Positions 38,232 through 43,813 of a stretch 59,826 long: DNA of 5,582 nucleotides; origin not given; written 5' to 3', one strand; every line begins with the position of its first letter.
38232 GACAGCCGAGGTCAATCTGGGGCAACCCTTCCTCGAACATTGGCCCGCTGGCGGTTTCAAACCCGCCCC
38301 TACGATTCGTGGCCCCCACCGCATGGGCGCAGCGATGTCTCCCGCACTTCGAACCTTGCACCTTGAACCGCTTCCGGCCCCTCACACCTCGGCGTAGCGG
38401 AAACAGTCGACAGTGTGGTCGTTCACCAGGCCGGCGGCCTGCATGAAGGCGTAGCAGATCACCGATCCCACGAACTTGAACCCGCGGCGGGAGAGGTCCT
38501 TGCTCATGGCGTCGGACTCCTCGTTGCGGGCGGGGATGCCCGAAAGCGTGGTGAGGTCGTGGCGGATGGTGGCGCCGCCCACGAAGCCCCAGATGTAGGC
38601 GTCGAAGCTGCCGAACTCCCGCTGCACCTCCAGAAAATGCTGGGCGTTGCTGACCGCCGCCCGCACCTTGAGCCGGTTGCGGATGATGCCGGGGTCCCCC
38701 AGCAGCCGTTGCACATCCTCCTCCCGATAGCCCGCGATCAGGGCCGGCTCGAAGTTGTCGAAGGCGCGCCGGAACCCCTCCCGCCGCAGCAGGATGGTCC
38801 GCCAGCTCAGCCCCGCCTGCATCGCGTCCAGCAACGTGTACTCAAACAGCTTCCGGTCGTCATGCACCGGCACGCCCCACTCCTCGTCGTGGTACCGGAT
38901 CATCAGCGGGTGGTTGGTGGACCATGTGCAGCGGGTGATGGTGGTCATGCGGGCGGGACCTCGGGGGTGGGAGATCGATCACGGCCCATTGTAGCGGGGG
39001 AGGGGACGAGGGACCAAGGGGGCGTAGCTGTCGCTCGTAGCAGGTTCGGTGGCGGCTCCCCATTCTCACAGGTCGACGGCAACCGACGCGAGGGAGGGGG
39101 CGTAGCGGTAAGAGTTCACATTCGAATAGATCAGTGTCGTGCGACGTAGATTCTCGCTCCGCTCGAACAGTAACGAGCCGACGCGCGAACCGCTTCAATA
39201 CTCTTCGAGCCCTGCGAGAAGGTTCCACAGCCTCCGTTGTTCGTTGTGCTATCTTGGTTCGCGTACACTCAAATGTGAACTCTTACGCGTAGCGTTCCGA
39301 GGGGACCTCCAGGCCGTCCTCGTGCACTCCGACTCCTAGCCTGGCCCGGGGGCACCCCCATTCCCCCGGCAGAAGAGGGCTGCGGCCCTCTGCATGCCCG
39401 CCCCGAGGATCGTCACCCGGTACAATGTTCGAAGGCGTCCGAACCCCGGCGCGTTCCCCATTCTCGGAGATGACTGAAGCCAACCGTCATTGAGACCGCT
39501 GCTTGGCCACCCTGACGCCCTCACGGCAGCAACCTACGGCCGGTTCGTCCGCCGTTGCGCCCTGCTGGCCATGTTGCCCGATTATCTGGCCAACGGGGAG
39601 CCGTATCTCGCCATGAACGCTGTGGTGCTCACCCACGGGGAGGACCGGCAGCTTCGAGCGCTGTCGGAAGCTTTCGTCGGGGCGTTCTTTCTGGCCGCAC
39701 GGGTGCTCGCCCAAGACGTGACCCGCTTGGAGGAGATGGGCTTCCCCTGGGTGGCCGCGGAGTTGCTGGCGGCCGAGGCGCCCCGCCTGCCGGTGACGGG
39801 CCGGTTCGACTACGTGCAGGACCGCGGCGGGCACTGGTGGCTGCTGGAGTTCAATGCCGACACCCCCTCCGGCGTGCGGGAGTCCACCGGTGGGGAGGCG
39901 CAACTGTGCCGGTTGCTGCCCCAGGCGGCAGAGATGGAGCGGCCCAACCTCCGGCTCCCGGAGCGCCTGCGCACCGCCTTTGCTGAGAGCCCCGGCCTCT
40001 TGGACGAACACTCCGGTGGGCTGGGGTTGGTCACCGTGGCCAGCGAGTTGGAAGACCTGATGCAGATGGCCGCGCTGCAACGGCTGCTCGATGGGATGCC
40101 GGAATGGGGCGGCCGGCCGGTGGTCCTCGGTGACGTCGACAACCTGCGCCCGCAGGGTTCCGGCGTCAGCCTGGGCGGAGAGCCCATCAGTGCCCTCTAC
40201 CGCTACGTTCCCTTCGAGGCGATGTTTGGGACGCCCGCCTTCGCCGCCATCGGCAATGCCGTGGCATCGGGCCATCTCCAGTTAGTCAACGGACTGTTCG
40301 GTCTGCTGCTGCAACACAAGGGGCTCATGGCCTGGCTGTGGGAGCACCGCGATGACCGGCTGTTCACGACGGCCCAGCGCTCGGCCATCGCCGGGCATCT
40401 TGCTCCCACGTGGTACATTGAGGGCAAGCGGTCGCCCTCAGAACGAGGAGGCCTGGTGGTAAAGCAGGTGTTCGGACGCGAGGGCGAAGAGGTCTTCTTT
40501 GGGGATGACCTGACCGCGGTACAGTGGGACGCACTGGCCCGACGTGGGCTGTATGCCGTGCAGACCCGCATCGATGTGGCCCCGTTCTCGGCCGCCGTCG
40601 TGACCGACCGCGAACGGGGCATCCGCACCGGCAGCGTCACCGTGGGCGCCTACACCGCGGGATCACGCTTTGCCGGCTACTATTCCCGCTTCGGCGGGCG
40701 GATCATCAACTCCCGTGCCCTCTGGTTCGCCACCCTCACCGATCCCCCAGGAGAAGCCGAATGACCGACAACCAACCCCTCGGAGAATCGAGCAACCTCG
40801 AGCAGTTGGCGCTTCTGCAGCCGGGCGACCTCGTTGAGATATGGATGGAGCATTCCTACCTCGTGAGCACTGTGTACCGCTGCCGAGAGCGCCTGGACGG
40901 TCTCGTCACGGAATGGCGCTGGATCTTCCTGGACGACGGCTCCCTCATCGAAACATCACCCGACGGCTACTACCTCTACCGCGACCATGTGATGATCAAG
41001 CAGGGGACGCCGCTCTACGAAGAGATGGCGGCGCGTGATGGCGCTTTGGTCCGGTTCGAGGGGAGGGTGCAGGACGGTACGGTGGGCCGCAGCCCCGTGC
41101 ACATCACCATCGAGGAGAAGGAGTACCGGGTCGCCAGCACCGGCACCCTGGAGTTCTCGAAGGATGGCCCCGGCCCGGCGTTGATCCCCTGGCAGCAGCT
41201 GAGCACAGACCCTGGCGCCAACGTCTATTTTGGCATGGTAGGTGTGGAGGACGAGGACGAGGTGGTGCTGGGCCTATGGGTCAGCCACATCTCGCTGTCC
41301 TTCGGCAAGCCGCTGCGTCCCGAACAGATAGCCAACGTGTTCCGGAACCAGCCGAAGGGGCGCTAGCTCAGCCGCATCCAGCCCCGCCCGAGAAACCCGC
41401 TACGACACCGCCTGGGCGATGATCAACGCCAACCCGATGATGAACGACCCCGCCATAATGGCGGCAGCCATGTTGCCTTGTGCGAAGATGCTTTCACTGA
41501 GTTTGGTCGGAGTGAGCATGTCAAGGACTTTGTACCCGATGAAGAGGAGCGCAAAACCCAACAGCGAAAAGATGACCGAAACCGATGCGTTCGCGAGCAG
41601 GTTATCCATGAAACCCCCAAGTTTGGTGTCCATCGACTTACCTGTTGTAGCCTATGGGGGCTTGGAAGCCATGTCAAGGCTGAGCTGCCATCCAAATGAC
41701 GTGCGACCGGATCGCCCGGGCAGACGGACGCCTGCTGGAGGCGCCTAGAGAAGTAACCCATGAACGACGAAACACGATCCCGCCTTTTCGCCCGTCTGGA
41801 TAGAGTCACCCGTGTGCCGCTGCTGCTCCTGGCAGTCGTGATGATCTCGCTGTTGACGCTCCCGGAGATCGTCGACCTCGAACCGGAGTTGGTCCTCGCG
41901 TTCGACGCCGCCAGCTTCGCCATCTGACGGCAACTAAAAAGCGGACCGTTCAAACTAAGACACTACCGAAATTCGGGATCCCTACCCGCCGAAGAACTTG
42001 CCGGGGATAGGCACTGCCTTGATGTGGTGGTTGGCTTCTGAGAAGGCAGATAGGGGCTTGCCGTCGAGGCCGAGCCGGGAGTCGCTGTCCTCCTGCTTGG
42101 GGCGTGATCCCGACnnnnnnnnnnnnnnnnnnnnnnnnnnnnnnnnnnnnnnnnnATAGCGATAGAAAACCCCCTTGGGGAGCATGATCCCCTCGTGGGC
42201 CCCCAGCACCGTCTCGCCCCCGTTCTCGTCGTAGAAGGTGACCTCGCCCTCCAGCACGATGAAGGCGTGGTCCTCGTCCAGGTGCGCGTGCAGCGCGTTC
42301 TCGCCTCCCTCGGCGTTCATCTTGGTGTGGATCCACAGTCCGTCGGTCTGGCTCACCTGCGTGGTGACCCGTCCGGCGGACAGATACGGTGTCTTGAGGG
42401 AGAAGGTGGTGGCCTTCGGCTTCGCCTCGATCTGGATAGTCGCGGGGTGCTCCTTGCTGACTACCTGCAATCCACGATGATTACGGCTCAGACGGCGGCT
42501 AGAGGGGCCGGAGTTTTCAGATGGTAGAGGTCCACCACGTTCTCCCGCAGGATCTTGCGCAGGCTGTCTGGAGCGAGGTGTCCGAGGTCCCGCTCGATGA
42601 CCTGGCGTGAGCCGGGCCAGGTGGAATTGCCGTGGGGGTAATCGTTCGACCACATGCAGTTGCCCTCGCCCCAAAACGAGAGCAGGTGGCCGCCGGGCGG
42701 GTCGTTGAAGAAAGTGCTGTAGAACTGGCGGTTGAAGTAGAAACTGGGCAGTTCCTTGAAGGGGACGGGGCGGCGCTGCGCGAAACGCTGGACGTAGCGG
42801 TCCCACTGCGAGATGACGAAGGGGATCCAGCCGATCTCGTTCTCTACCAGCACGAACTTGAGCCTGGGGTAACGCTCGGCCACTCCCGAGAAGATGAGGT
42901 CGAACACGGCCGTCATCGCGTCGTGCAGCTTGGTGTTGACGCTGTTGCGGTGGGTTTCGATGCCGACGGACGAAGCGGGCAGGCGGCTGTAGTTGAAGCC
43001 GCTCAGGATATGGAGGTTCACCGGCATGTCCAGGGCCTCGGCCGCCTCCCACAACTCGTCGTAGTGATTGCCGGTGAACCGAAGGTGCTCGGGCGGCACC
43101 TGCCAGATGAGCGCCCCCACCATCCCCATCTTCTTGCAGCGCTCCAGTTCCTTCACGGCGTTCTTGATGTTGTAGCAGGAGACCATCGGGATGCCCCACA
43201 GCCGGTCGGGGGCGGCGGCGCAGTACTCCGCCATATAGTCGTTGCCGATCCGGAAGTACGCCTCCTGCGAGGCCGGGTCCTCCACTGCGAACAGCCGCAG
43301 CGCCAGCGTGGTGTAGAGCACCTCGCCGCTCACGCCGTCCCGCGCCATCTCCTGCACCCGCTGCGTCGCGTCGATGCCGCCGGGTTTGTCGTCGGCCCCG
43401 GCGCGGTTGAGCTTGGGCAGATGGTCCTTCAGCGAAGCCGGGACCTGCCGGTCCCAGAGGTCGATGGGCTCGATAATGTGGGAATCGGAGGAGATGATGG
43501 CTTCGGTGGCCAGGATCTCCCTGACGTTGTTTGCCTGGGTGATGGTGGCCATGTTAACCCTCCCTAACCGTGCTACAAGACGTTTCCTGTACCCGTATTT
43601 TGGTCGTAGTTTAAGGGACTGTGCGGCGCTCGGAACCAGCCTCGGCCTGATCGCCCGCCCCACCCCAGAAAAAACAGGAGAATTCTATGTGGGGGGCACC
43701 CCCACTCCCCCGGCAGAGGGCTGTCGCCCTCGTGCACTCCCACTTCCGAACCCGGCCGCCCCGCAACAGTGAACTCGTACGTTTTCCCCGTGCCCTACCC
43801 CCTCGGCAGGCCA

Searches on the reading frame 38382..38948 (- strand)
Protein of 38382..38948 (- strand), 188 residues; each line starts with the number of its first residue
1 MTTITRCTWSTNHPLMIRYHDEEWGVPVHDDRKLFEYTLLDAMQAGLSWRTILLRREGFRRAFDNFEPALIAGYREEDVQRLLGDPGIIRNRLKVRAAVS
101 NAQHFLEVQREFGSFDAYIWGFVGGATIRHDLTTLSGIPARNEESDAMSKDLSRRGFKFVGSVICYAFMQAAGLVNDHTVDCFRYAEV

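Call 41: search_protein_families(library=pfam, proteins=[window:38382-38948:-], max_evalue=0.001)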
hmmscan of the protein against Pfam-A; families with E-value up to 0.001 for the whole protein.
window:38382-38948:- (188 aa): 1 family
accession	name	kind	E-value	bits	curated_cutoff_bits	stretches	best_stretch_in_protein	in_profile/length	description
PF03352.18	Adenine_glyco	-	2.7e-78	262.3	25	1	9-184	1-176/177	Methyladenine glycosylase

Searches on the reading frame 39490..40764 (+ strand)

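Call 41: search_protein_families(library=pfam, proteins=[window:39490-40764:+], max_evalue=0.001)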
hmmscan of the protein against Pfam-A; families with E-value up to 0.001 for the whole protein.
window:39490-40764:+ (424 aa): 1 family
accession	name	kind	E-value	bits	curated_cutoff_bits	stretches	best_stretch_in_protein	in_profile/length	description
PF03738.19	GSP_synth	-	4e-22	79.4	29.3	1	35-407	17-361/371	Glutathionylspermidine synthase preATP-grasp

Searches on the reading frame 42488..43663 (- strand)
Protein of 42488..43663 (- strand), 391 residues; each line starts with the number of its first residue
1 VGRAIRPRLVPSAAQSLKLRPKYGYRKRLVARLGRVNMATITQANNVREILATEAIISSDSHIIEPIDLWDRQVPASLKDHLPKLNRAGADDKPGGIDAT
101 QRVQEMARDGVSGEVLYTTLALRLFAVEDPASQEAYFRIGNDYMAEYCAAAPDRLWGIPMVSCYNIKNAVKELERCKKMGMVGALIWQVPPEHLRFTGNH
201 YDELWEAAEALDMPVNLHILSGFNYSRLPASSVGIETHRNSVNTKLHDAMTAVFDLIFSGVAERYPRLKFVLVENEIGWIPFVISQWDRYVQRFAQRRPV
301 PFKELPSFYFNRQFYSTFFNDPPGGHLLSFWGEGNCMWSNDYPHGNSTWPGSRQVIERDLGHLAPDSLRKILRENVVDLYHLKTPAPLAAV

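Call 41: search_protein_families(library=pfam, proteins=[window:42488-43663:-], max_evalue=0.001)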
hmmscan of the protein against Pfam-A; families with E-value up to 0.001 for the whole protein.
window:42488-43663:- (391 aa): 1 family
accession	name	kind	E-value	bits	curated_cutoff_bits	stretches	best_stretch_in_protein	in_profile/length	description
PF04909.20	Amidohydro_2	-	3.5e-24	86.5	26.4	1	90-382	12-289/289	Amidohydrolase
